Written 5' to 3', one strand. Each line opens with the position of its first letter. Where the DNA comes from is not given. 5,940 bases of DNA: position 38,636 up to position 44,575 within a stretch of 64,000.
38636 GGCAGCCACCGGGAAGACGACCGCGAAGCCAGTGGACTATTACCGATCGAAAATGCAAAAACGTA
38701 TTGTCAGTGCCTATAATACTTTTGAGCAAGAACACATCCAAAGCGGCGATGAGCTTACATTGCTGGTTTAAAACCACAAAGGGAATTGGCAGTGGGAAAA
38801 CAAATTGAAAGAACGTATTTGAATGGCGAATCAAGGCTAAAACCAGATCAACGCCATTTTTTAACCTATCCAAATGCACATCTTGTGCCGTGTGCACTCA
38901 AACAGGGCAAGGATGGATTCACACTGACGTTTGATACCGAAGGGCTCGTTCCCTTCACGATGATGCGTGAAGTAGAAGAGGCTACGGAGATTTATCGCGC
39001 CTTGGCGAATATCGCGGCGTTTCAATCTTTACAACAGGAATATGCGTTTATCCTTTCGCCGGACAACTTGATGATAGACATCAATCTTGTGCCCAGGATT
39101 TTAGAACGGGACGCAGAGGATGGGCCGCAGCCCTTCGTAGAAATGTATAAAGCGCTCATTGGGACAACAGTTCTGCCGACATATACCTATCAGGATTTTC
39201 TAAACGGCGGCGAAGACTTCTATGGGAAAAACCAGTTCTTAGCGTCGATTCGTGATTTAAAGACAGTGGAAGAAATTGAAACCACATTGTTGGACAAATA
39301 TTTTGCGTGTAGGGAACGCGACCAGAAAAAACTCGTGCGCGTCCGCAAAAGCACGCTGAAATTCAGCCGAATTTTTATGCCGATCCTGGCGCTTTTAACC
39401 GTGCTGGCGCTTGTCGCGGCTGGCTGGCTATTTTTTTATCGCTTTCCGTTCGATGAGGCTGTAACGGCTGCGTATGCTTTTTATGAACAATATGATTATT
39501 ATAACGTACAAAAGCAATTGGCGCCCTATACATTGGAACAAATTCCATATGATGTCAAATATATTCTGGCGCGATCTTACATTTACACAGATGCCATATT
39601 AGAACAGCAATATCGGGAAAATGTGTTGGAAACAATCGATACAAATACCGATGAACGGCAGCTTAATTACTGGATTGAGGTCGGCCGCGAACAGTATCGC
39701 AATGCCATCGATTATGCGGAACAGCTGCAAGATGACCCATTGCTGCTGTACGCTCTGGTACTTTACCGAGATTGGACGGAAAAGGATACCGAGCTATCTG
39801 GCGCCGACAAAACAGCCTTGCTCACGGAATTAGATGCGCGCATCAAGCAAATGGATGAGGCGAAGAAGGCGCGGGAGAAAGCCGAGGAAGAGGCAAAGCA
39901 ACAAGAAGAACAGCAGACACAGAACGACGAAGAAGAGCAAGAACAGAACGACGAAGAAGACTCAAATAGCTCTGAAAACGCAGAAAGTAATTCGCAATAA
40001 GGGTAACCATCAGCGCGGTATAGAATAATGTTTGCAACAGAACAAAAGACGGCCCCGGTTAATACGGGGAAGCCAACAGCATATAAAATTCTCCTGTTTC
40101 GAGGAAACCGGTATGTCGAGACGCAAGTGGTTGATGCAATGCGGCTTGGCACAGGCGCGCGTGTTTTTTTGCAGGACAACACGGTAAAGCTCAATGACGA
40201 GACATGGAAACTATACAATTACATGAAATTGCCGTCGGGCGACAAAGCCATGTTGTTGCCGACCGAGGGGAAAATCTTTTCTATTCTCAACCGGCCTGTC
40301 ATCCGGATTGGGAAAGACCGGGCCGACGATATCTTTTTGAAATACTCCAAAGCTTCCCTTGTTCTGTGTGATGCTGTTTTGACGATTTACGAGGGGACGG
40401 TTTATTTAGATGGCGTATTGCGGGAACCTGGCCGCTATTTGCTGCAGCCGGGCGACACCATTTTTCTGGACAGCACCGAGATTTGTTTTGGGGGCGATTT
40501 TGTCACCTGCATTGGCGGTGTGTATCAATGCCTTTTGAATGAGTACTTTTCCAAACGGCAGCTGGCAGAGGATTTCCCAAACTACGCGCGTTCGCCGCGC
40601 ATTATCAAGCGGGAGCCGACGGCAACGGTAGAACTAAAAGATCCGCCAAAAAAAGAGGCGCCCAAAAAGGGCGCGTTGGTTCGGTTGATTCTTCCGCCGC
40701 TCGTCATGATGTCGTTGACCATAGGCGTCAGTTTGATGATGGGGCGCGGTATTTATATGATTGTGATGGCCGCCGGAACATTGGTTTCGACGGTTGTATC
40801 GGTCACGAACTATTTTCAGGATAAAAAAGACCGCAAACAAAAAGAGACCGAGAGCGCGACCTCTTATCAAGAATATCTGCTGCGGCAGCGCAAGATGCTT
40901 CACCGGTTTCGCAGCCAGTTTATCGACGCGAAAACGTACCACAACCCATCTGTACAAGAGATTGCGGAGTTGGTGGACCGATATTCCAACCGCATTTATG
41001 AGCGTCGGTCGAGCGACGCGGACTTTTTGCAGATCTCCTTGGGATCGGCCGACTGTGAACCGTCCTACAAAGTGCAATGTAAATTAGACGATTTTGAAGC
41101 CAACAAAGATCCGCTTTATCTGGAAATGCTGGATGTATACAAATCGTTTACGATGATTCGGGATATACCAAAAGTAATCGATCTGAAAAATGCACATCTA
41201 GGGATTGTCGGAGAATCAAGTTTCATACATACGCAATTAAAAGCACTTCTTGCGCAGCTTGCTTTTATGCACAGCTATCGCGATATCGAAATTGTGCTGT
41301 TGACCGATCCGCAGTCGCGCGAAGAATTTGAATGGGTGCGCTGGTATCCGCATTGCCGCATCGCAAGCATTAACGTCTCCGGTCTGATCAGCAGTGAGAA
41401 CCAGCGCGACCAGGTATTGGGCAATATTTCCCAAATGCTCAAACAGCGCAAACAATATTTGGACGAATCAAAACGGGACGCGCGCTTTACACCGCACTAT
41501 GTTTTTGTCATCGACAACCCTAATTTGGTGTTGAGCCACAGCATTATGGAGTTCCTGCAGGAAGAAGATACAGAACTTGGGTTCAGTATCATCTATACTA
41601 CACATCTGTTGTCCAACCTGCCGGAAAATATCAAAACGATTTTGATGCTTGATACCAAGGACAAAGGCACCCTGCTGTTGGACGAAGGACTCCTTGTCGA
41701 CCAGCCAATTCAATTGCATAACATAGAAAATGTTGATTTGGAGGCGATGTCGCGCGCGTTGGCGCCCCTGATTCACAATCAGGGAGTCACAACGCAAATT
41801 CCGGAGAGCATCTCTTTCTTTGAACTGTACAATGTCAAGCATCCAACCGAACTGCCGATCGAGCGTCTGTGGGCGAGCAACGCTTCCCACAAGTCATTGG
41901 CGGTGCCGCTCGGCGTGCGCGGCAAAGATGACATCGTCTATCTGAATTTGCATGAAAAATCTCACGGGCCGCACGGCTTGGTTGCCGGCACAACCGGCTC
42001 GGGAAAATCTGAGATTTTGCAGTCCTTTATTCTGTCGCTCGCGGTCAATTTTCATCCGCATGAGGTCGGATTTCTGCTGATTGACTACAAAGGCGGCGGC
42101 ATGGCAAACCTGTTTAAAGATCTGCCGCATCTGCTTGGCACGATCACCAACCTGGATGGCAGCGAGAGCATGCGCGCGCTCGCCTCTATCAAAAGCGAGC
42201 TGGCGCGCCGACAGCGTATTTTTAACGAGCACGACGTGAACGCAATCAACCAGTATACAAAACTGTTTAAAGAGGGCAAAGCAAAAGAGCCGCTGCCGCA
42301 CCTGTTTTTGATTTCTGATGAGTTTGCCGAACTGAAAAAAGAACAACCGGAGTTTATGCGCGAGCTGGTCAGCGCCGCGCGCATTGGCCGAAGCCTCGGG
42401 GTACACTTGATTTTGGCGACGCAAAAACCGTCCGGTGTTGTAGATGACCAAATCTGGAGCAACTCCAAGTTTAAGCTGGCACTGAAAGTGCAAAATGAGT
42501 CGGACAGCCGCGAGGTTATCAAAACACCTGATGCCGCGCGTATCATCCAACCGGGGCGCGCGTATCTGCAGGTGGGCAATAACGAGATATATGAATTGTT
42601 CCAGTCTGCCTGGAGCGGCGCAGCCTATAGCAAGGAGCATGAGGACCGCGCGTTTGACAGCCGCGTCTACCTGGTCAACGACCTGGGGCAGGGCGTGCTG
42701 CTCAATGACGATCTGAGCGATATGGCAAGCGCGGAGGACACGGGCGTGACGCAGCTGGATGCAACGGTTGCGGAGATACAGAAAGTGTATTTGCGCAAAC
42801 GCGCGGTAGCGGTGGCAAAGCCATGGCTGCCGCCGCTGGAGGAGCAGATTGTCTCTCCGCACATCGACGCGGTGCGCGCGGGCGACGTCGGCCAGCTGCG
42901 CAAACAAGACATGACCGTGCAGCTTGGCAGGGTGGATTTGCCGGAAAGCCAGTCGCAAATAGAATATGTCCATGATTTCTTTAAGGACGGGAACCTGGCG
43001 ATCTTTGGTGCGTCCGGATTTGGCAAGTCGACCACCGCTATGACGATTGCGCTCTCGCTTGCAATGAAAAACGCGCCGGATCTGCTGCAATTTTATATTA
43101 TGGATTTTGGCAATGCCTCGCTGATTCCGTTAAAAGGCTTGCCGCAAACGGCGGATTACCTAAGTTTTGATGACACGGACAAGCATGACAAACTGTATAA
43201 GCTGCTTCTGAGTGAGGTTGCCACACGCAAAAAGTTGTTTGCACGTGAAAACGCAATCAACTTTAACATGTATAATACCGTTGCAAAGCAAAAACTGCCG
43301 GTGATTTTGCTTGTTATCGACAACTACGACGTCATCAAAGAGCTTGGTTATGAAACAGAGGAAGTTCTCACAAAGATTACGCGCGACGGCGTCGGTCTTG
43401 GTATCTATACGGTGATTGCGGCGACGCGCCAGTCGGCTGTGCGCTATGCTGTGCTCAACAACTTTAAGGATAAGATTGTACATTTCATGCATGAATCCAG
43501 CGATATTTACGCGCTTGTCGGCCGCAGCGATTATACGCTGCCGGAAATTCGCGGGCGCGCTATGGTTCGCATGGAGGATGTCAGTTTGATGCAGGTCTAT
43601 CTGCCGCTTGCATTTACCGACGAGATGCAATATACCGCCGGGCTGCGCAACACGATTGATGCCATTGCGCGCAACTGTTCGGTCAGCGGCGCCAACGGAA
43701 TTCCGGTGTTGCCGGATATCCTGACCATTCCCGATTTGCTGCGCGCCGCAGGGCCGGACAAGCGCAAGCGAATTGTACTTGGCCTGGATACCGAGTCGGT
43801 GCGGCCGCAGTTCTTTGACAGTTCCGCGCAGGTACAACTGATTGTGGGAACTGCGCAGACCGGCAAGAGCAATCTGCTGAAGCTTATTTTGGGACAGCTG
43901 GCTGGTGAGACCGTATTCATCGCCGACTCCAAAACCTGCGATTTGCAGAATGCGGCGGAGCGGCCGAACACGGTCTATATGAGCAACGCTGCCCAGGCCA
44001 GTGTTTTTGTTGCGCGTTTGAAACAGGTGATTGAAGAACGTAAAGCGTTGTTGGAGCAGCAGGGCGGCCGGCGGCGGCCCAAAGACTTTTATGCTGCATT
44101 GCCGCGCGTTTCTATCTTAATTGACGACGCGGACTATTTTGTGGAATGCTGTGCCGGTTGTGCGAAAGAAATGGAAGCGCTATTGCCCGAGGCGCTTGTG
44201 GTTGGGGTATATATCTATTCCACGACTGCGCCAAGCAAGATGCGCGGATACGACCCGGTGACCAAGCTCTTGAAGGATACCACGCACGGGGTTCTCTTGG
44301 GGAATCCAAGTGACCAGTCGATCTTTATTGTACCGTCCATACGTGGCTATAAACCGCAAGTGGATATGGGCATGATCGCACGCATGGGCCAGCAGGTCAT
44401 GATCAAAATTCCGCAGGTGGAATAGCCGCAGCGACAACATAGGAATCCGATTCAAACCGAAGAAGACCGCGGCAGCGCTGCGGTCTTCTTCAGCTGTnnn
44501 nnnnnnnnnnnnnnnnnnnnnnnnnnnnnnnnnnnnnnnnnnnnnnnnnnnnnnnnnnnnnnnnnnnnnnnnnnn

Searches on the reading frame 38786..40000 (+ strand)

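Call 45: search_protein_families(library=pfam, proteins=[window:38786-40000:+], max_evalue=0.0001)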
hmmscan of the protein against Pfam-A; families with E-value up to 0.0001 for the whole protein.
window:38786-40000:+ (404 aa): 1 family
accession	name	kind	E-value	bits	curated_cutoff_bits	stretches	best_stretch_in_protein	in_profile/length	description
PF10140.15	YukC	-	2.7e-74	250.7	27.4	1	23-357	14-355/357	WXG100 protein secretion system (Wss), protein YukC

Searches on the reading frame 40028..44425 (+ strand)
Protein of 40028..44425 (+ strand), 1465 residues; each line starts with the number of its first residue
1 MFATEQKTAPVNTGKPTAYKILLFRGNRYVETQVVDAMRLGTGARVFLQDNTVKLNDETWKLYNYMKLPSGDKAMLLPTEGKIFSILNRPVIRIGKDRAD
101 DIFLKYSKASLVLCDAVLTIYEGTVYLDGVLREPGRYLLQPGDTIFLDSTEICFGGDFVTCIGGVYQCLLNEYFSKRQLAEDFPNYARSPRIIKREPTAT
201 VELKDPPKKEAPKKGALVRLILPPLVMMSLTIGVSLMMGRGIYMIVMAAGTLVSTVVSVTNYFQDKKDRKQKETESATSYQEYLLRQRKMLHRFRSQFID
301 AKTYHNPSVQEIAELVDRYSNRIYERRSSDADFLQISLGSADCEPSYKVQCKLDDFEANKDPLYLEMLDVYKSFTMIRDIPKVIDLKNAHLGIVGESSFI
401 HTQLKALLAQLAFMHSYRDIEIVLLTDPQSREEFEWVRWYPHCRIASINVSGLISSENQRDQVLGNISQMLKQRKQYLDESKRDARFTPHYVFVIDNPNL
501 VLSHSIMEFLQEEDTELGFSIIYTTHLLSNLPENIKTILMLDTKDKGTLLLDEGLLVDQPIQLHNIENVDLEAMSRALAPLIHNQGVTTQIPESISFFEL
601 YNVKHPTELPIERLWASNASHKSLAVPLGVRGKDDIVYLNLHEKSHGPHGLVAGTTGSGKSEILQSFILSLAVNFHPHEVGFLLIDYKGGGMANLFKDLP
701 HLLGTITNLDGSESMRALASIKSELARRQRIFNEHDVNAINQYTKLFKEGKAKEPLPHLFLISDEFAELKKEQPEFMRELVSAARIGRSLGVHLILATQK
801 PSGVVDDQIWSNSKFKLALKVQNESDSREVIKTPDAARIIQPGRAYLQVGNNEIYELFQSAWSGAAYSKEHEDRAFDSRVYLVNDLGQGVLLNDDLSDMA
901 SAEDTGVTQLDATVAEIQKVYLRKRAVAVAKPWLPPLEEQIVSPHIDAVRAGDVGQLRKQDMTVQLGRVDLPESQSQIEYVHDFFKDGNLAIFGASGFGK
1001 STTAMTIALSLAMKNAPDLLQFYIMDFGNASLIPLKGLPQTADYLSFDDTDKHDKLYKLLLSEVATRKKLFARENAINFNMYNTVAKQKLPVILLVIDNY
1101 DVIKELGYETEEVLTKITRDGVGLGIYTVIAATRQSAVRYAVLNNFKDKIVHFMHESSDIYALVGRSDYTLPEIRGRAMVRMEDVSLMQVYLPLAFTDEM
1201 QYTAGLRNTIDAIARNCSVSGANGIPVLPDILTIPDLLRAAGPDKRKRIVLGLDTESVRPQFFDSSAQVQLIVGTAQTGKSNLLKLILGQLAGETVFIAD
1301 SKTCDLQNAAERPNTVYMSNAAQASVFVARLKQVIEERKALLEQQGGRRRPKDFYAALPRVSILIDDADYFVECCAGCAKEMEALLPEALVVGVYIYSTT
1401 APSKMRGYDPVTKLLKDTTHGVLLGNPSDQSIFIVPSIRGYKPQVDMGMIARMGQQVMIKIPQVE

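Call 10: search_protein_families(library=pfam, proteins=[window:40028-44425:+])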
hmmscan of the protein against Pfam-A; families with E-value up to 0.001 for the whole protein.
window:40028-44425:+ (1465 aa): 11 families
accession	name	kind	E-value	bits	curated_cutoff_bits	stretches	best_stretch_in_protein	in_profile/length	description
PF01580.24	FtsK_SpoIIIE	-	3.6e-61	206.9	24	2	620-802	14-220/221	FtsK/SpoIIIE family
PF13401.12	AAA_22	-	4.7e-15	56.5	27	0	646-798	4-122/130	AAA domain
PF25199.1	nSTAND_NTPase5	-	2.5e-07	31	34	0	991-1069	45-124/145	Novel STAND NTPase 5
PF13191.12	AAA_16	-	1.3e-06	29.4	32.6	0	645-785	22-160/167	AAA ATPase domain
PF00005.33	ABC_tran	-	3.7e-06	28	25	0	987-1009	11-33/137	ABC transporter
PF13555.12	AAA_29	-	2.8e-05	24.2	27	0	646-665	22-40/61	P-loop containing region of AAA domain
PF05729.18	NACHT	-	2.9e-05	24.4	26.7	0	991-1105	4-95/167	NACHT domain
PF24883.2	NPHP3_N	-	6.2e-05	23.7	24.8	0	990-1104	25-137/164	Nephrocystin 3, N-terminal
PF05872.18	HerA_C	-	0.00038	19.7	22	0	643-689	17-59/502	Helicase HerA-like C-terminal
PF01935.23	DUF87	-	0.00039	21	23.2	0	990-1016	26-53/220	Helicase HerA, central domain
PF13481.12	AAA_25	-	0.00051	20.1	27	0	977-1012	22-58/195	AAA domain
